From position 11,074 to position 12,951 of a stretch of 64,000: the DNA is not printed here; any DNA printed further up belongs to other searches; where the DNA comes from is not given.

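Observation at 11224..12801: StnC/NfnA-like flavoprotein with an apparently clean deletion of the NAD(P)H-binding domain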

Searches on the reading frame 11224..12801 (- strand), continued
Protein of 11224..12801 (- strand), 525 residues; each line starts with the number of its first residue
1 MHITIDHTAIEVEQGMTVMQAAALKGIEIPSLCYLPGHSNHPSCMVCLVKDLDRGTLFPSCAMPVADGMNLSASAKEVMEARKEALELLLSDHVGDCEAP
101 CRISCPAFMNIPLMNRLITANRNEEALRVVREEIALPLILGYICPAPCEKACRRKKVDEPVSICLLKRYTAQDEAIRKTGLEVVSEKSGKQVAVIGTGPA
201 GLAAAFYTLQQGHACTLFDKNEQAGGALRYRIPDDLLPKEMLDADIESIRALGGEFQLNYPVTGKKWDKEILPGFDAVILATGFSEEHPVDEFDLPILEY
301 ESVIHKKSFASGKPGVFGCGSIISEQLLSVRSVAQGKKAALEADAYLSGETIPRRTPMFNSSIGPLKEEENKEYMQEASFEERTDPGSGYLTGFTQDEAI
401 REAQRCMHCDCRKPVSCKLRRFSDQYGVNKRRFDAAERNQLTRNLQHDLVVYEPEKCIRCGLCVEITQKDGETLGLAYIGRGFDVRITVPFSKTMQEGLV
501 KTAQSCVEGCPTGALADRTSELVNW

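Call 12: find_encoding_contigs(protein=P0114, flank=10000, max_places=2)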
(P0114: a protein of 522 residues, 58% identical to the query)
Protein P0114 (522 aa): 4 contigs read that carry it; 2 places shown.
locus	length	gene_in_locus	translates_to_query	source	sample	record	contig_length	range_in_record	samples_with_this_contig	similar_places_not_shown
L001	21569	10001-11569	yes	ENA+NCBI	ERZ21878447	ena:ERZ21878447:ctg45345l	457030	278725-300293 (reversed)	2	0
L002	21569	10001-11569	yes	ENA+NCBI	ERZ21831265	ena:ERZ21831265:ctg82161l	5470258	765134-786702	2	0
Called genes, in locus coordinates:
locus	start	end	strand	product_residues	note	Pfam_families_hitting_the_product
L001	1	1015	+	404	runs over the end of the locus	PF01011:PQQ (weak), PF13360:PQQ_2, PF13570:Beta-prop_ACSF4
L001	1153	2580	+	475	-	PF13360:PQQ_2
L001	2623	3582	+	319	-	PF01436:NHL (faint)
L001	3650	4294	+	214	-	PF00037:Fer4 (faint), PF12837:Fer4_6 (faint), PF12838:Fer4_7 (faint)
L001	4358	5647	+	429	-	PF12801:Fer4_5, PF12838:Fer4_7 (faint), PF13484:Fer4_16 (faint), PF14697:Fer4_21 (faint), PF12837:Fer4_6 (faint), PF13183:Fer4_8 (faint), PF12801:Fer4_5 (weak), PF00037:Fer4 (weak), +2 more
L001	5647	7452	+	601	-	PF01011:PQQ (faint), PF13360:PQQ_2, PF13570:Beta-prop_ACSF4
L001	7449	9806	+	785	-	PF01257:2Fe-2S_thioredx, PF01512:Complex1_51K, PF10531:SLBB (weak), PF10589:NADH_4Fe-4S, PF12838:Fer4_7, PF14697:Fer4_21, PF00037:Fer4 (weak)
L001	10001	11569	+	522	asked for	PF13510:Fer2_4, PF14691:Fer4_20, PF13738:Pyr_redox_3 (weak), PF00890:FAD_binding_2 (faint), PF01266:DAO, PF07992:Pyr_redox_2 (weak), PF13450:NAD_binding_8, PF01593:Amino_oxidase (weak)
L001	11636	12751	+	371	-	-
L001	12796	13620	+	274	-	PF02498:Bro-N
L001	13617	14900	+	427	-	PF13579:Glyco_trans_4_4, PF13439:Glyco_transf_4, PF00534:Glycos_transf_1, PF13692:Glyco_trans_1_4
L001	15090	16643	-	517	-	PF00909:Ammonium_transp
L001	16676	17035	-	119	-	PF00543:P-II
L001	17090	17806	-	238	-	-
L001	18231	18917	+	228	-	PF02463:SMC_N (faint), PF00005:ABC_tran, PF13304:AAA_21 (faint)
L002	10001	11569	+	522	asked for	PF13510:Fer2_4, PF14691:Fer4_20, PF13738:Pyr_redox_3 (weak), PF00890:FAD_binding_2 (faint), PF01266:DAO, PF07992:Pyr_redox_2 (weak), PF13450:NAD_binding_8, PF01593:Amino_oxidase (weak)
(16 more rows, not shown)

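Call 13: find_encoding_contigs(protein=P0036, flank=10000, max_places=2)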
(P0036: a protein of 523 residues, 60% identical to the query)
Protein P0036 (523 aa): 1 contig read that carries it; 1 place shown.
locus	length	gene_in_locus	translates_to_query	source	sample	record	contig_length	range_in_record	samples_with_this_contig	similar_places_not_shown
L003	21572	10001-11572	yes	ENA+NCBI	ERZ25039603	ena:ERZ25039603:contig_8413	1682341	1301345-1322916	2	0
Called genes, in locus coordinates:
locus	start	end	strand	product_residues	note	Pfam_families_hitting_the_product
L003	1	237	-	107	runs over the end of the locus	PF01909:NTP_transf_2, PF18765:Polbeta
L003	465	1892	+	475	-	PF13360:PQQ_2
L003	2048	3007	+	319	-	-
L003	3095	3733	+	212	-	PF00037:Fer4 (faint), PF12837:Fer4_6 (faint)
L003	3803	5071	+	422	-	PF12801:Fer4_5, PF14697:Fer4_21 (faint), PF12837:Fer4_6 (faint), PF12838:Fer4_7 (faint), PF13183:Fer4_8 (faint), PF13187:Fer4_9 (faint), PF12801:Fer4_5 (weak), PF00037:Fer4 (weak), +2 more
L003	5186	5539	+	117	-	PF05635:23S_rRNA_IVP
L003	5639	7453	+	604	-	PF01011:PQQ (faint), PF13360:PQQ_2, PF13570:Beta-prop_ACSF4 (weak), PF13360:PQQ_2 (weak)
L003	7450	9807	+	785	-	PF01257:2Fe-2S_thioredx, PF01512:Complex1_51K, PF10531:SLBB (faint), PF10589:NADH_4Fe-4S, PF12838:Fer4_7, PF13237:Fer4_10 (weak), PF14697:Fer4_21, PF00037:Fer4 (weak)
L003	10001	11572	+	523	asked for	PF13510:Fer2_4, PF14691:Fer4_20, PF00890:FAD_binding_2 (weak), PF01266:DAO (weak), PF07992:Pyr_redox_2 (faint), PF13450:NAD_binding_8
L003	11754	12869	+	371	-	-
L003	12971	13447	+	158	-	-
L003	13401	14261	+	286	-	PF13439:Glyco_transf_4 (weak), PF00534:Glycos_transf_1, PF13692:Glyco_trans_1_4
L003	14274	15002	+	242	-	PF12650:DUF3784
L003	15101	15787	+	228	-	PF00005:ABC_tran, PF02463:SMC_N (faint), PF13304:AAA_21 (faint)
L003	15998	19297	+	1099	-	PF02687:FtsX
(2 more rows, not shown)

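Call 22: predict_structure(alignment_id=A1)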
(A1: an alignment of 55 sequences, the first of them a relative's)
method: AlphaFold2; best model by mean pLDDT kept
length: 525 residues; sequences in the alignment: 55
mean_pLDDT: 71.5   pTM: 0.63
mean pLDDT of the five models: 71.5, 71.0, 68.3, 68.1, 67.8
residues with pLDDT >= 90: 140; 70-90: 154; 50-70: 139; < 50: 92
segments of 3 or more residues with pLDDT < 50: 39-42, 94-100, 149-160, 356-364, 435-447, 452-461, 471-495, 521-525
pLDDT, mean of each block of 10 residues (from residue 1): 95 89 91 61 71 86 87 90 71 48 62 72 75 79 56 46 56 63 83 95 95 96 92 82 90 95 94 97 77 88 88 93 73 89 92 47 49 60 68 72 65 58 77 45 38 41 51 35 39 48 64 60 40
secondary structure, 60 per line:
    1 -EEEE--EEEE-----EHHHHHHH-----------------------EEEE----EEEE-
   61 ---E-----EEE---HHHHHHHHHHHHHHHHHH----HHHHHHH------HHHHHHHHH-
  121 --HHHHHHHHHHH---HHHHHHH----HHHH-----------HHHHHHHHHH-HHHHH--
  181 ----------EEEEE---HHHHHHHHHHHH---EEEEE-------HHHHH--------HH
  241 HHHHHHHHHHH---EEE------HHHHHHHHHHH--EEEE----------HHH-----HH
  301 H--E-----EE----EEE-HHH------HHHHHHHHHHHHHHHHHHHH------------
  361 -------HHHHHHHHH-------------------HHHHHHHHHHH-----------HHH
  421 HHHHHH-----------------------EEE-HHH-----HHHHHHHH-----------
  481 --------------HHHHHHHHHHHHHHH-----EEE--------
elements in order: E2-5 E8-11 H18-24 E48-51 E56-59 E70-72 H76-93 H98-104 H111-119 H123-133 H137-143 H148-151 H163-172 H174-178 E191-195 H199-210 E214-218 H226-230 H239-251 E255-257 H264-274 E277-280 E316-318 H329-348 H368-376 H396-406 H418-426 E450-452 H462-469 H495-509 E515-517

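Call 25: fold_search(model_id=the predicted structure, library=pdb)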
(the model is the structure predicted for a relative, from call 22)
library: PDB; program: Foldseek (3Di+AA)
matches with E <= 10: 1978; with E <= 0.001: 267
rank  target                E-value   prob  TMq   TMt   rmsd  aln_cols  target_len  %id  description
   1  9bov_A                2.9e-29  1.00  0.51  0.24  19.2       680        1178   24  Structure of electron bifurcating Nfn-ABC complexed with NAD from Caldicellulosiruptor saccharolyticus (released 2025-03-05)
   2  8oh5_C                1.2e-28  1.00  0.49  0.24  20.1       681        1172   24  Cryo-EM structure of the electron bifurcating transhydrogenase StnABC complex from Sporomusa Ovata (state 2) (released 2023-09-13)
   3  9n5v_A                8.8e-26  1.00  0.47  0.28  20.3       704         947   23  Structure of the NAD(H)-bound Thermococcus sibiricus NfnABC complex (released 2025-05-07)
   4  9n5u_A                2.9e-25  1.00  0.48  0.28  19.8       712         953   23  Structure of the Thermococcus sibiricus NfnABC complex (released 2025-05-07)
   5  5jfc_L                2.1e-11  1.00  0.42  0.47   9.0       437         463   20  NADH-dependent Ferredoxin:NADP Oxidoreductase (NfnI) from Pyrococcus furiosus (released 2017-04-12)
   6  5vj7_A                2.2e-11  1.00  0.42  0.48   8.6       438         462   21  Ferredoxin NADP Oxidoreductase (Xfn) (released 2017-07-19)
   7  5jca_L                2.5e-11  1.00  0.42  0.47   9.0       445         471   20  NADP(H) bound NADH-dependent Ferredoxin:NADP Oxidoreductase (NfnI) from Pyrococcus furiosus (released 2017-04-12)
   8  2vdc_G                2.5e-10  1.00  0.43  0.49   6.1       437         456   17  THE 9.5 A RESOLUTION STRUCTURE OF GLUTAMATE SYNTHASE FROM CRYO-ELECTRON MICROSCOPY AND ITS OLIGOMERIZATION BEHAVIOR IN (released 2008-01-15)
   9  4ylf_B                4.4e-10  1.00  0.42  0.46   9.0       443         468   20  Insights into flavin-based electron bifurcation via the NADH-dependent reduced ferredoxin-NADP oxidoreductase structur (released 2015-07-08)
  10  7ljt_D                3.1e-09  1.00  0.40  0.21   8.8       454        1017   13  Porcine Dihydropyrimidine Dehydrogenase (DPD) soaked with 5-Ethynyluracil (5EU), NADPH - 20 minutes (released 2021-04-07)
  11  1gt8_B                3.8e-09  1.00  0.40  0.22   9.0       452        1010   13  DIHYDROPYRIMIDINE DEHYDROGENASE (DPD) FROM PIG, TERNARY COMPLEX WITH NADPH AND URACIL-4-ACETIC ACID (released 2002-04-11)
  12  8f6n_A                4.4e-09  1.00  0.40  0.22   9.6       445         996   13  Dihydropyrimidine Dehydrogenase (DPD) C671S Mutant Soaked with Thymine Quasi-Anaerobically (released 2023-02-01)
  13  1h7x_B                4.9e-09  1.00  0.37  0.20  10.4       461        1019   12  Dihydropyrimidine dehydrogenase (DPD) from pig, ternary complex of a mutant enzyme (C671A), NADPH and 5-fluorouracil (released 2001-02-23)
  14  1h7w_B                6.0e-09  1.00  0.37  0.20  10.1       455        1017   13  Dihydropyrimidine dehydrogenase (DPD) from pig (released 2001-02-23)
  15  7ljt_B                8.2e-09  1.00  0.40  0.21   9.0       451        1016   13  Porcine Dihydropyrimidine Dehydrogenase (DPD) soaked with 5-Ethynyluracil (5EU), NADPH - 20 minutes (released 2021-04-07)
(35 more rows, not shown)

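Call 29: find_related_loci(query=A1, collection=genome_contigs, flank=10000)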
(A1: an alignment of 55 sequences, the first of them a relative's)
Query A1 (525 aa) in genome_contigs; peptide patterns used: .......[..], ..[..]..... (x = any residue, [..] = any of these).
600 stretches matched a pattern (row limit reached: there are more); 574 encode a relative of the query (tblastn E <= 1e-3); the best 80 are kept; 80 distinct loci.
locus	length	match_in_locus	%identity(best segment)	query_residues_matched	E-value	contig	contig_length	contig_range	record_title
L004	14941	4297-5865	77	1-523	0e+0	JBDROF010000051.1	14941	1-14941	MAG: Bacteroidota bacterium isolate MEGAHIT-group-1.940 k141_3871310, whole genome shotgun sequence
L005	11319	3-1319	88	87-525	0e+0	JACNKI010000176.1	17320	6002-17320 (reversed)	MAG: Bacteroidetes bacterium isolate NIOZ-UU56 NIOZ-UU_NODE_4044_length_17320_cov_36.5774, whole genome shotgun sequence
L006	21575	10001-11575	59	1-524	0e+0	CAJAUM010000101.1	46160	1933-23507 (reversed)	MAG: uncultured Bacteroidales bacterium isolate Loc090907-6m_bin-511 genome assembly, contig: bin-511:101/155, whole gen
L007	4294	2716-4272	59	1-521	0e+0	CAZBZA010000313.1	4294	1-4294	MAG TPA_asm: uncultured Lentimicrobiaceae bacterium isolate binchicken_co309_46 genome assembly, contig: NODE_13778_leng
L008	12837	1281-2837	59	1-521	0e+0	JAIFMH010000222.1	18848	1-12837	MAG: Bacteroidetes bacterium isolate bin_3 scaffold_2831, whole genome shotgun sequence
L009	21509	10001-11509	59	1-522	0e+0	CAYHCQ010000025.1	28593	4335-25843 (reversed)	MAG TPA_asm: uncultured Prolixibacteraceae bacterium isolate ERP119702_co1_129 genome assembly, contig: NODE_1618_length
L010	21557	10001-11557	58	1-521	0e+0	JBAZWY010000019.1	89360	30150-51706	MAG: Lentimicrobiaceae bacterium isolate SO_2017_GW1_43 NODE_1608_length_89360_cov_5.069134_OW334_2017, whole genome sho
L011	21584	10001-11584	58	1-525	0e+0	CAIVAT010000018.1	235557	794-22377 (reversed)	MAG: uncultured Bacteroidales bacterium isolate AM-2014_bin-2870 genome assembly, contig: bin-2870:018/195, whole genome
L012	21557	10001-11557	58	1-521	0e+0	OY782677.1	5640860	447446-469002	MAG: Bacteroidales bacterium isolate 20de20eb-1543-480f-a7de-dbc982fee115 genome assembly, chromosome: 1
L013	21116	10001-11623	57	1-524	0e+0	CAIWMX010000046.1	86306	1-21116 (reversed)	MAG: uncultured Bacteroidales bacterium isolate AM-2014_bin-2482 genome assembly, contig: bin-2482:046/140, whole genome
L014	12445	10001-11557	58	1-521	0e+0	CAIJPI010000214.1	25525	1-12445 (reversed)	MAG: uncultured Bacteroidales bacterium isolate Ja1-D5_bin-349 genome assembly, contig: bin-349:214/354, whole genome sh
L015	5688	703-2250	58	1-516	0e+0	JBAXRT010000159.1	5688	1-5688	MAG: bacterium isolate ELA590 MAG590_159, whole genome shotgun sequence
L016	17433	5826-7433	57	1-521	0e+0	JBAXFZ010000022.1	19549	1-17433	MAG: Bacteroidota bacterium isolate ELA284 MAG284_22, whole genome shotgun sequence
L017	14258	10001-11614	56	1-521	0e+0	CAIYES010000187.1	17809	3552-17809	MAG: uncultured Bacteroidales bacterium isolate Kiruna2_bin-1621 genome assembly, contig: bin-1621:187/574, whole genome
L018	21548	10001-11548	55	1-516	0e+0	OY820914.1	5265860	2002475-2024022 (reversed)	MAG: Bacteroidales bacterium isolate 29af8000-aa9b-4969-9261-ea2c593eb5de genome assembly, chromosome: 1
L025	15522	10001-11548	54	1-516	0e+0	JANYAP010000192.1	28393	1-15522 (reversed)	MAG: Bacteroidales bacterium isolate GL140_5_metabat_332_sub GL140_5_k141_411149, whole genome shotgun sequence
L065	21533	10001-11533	46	1-518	3e-151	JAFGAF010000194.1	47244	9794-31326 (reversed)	MAG: Prolixibacteraceae bacterium isolate Zod_maxbin.0112 k87_1931285, whole genome shotgun sequence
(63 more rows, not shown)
